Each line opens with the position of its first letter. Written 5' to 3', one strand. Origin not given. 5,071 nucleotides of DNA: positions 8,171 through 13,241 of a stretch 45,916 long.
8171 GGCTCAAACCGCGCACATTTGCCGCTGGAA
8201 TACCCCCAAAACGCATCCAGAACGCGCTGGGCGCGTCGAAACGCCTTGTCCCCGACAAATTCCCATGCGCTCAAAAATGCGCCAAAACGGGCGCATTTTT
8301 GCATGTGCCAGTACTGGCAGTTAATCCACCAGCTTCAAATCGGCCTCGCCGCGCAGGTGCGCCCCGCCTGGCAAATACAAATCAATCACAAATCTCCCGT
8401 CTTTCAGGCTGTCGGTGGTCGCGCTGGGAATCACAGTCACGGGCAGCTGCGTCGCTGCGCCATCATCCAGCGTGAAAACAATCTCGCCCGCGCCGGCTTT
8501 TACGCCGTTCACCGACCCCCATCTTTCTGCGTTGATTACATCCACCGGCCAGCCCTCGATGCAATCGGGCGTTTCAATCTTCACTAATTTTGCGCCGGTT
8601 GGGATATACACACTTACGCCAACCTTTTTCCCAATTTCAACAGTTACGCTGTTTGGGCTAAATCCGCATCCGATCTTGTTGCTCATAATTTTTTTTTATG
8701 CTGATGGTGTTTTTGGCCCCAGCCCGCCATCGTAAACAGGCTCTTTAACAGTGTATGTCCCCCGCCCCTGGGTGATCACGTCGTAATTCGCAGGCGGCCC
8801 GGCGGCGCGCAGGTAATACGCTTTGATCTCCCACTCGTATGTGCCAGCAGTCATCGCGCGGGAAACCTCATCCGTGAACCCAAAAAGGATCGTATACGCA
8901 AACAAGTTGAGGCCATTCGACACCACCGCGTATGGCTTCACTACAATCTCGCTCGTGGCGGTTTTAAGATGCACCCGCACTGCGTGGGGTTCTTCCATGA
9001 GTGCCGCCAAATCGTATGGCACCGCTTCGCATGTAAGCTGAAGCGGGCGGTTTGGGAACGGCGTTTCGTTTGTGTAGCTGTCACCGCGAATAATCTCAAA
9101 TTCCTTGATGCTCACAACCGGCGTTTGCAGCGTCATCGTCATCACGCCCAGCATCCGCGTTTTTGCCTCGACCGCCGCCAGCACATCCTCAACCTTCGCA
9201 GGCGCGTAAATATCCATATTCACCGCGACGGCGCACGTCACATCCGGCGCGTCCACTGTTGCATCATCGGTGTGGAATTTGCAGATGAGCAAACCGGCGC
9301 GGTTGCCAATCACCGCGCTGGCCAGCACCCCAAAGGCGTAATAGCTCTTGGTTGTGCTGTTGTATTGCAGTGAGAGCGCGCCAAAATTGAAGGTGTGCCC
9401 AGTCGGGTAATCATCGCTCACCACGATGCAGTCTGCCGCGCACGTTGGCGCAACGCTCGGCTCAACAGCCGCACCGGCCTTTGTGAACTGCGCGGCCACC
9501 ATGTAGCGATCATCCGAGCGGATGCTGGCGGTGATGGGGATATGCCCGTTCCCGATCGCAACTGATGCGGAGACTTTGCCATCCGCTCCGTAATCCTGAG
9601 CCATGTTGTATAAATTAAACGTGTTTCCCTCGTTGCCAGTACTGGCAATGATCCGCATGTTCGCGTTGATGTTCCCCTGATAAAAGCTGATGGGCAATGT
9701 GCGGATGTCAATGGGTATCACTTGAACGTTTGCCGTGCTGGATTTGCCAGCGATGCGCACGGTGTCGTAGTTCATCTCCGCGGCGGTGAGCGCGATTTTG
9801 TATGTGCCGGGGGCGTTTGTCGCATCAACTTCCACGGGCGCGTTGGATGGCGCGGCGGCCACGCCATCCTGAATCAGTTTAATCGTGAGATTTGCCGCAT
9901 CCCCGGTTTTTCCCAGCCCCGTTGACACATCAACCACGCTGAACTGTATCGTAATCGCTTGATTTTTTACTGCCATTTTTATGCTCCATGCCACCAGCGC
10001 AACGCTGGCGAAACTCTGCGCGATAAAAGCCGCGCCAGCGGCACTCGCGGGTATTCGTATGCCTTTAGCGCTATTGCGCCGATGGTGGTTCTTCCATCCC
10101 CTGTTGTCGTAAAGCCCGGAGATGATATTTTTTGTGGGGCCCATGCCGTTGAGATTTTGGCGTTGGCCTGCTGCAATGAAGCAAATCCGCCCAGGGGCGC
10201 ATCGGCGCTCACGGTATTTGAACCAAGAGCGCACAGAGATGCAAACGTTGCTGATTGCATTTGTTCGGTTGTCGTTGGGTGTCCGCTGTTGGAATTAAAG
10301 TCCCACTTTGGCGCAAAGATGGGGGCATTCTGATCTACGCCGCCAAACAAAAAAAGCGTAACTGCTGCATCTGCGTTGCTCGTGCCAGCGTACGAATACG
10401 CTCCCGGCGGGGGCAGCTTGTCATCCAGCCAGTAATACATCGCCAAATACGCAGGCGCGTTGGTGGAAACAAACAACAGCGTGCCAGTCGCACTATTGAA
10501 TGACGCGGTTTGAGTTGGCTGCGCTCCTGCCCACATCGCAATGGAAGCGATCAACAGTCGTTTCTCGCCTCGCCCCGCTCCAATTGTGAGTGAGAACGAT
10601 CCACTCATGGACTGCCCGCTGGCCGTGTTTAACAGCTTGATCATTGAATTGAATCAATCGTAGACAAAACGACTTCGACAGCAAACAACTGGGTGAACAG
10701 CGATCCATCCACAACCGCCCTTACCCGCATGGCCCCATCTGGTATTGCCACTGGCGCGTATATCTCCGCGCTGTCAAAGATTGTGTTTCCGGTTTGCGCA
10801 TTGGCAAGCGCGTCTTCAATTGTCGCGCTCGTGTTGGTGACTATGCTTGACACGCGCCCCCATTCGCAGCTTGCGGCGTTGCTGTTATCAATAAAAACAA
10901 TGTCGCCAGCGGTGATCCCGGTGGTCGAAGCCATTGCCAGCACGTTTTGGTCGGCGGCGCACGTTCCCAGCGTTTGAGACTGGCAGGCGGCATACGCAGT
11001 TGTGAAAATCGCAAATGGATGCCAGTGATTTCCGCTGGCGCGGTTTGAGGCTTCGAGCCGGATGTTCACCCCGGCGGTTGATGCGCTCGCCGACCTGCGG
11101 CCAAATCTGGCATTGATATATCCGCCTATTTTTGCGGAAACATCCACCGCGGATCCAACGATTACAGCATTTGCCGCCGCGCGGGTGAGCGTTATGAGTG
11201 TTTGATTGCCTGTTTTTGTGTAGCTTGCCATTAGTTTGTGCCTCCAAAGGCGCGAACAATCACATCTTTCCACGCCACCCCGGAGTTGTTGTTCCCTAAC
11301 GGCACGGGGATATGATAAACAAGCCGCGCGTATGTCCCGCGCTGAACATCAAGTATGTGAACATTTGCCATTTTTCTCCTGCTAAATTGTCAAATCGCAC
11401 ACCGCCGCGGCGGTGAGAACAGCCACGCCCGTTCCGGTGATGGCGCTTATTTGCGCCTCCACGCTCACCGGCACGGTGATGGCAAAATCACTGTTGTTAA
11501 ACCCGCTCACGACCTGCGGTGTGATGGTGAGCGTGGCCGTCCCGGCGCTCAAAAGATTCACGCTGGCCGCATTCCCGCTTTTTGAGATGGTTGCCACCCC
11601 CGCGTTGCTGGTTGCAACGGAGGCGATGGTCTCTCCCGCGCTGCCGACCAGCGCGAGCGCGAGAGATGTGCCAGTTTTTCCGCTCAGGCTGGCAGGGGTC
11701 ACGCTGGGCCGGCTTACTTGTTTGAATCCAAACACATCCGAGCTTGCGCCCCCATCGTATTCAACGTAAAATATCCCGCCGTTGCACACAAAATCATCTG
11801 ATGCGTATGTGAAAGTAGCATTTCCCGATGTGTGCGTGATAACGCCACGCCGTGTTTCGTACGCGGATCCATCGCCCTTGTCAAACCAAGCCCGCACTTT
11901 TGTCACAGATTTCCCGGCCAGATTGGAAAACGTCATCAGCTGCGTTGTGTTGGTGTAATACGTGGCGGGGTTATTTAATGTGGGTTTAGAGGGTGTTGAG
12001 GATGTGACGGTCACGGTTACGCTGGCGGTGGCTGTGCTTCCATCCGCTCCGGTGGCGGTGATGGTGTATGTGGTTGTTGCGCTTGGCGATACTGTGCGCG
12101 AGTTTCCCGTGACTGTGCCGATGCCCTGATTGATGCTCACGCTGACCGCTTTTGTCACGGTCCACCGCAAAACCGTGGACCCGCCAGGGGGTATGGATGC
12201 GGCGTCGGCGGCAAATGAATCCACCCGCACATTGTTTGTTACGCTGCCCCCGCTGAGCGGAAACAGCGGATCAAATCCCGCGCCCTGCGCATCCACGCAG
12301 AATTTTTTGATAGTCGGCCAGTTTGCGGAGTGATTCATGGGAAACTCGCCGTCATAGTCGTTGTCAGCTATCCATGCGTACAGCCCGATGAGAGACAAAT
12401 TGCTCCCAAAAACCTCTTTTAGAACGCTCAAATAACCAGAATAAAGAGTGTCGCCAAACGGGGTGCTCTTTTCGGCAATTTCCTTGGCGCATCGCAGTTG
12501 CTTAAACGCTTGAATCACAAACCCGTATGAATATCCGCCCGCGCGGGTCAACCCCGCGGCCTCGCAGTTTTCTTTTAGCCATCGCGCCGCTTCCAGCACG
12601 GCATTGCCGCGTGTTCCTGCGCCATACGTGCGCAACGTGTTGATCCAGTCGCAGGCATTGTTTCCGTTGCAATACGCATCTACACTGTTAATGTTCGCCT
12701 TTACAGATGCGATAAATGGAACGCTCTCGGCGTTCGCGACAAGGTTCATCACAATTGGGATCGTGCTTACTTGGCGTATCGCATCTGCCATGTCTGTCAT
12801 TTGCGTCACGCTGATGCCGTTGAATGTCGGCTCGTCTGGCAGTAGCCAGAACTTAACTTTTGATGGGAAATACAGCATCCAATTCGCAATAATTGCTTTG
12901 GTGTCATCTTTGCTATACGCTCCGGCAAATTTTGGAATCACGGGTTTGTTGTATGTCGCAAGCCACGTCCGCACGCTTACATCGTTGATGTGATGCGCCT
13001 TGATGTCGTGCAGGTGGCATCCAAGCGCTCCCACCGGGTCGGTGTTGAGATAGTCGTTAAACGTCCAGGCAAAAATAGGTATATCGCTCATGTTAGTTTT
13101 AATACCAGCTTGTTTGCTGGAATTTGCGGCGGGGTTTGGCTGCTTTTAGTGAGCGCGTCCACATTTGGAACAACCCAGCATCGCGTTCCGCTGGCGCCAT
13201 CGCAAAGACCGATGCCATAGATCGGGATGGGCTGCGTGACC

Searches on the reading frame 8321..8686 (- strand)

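Call 85: search_protein_families(library=pfam, proteins=[window:8321-8686:-], max_evalue=0.01)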
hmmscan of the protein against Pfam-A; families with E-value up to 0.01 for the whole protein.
window:8321-8686:- (121 aa): 1 family
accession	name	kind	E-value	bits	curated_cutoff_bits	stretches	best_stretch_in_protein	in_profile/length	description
PF02368.24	Big_2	-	0.0012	19.2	22.8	0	55-77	50-72/79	Bacterial Ig-like domain (group 2)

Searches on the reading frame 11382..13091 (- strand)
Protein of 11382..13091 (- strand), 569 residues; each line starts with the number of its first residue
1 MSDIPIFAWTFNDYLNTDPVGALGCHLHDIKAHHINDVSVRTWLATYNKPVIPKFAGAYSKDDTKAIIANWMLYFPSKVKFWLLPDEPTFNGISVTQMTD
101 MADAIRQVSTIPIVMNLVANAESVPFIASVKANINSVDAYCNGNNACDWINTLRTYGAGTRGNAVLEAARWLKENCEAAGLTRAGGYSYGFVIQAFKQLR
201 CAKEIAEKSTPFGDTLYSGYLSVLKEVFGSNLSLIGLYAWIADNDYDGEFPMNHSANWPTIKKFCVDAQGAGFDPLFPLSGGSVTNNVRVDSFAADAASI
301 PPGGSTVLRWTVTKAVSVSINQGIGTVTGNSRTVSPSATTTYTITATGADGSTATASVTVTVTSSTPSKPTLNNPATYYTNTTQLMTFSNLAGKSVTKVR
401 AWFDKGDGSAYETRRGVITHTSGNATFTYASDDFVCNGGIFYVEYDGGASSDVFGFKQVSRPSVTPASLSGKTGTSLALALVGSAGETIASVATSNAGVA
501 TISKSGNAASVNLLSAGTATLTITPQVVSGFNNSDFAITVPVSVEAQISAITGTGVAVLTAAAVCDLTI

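Call 7: search_protein_families(library=phrogs, proteins=[window:11382-13091:-], max_evalue=0.001)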
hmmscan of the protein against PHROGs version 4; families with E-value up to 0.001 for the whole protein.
window:11382-13091:- (569 aa): 2 families
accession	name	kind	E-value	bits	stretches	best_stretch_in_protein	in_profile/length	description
phrog_2155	-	head and packaging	5.4e-12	46.1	1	294-363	946-1017/1193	virion structural protein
phrog_10059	-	unknown function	2.2e-05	24.4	1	319-435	219-333/345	-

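Call 85: search_protein_families(library=pfam, proteins=[window:11382-13091:-], max_evalue=0.01)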
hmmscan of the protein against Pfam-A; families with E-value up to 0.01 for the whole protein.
window:11382-13091:- (569 aa): 0 families
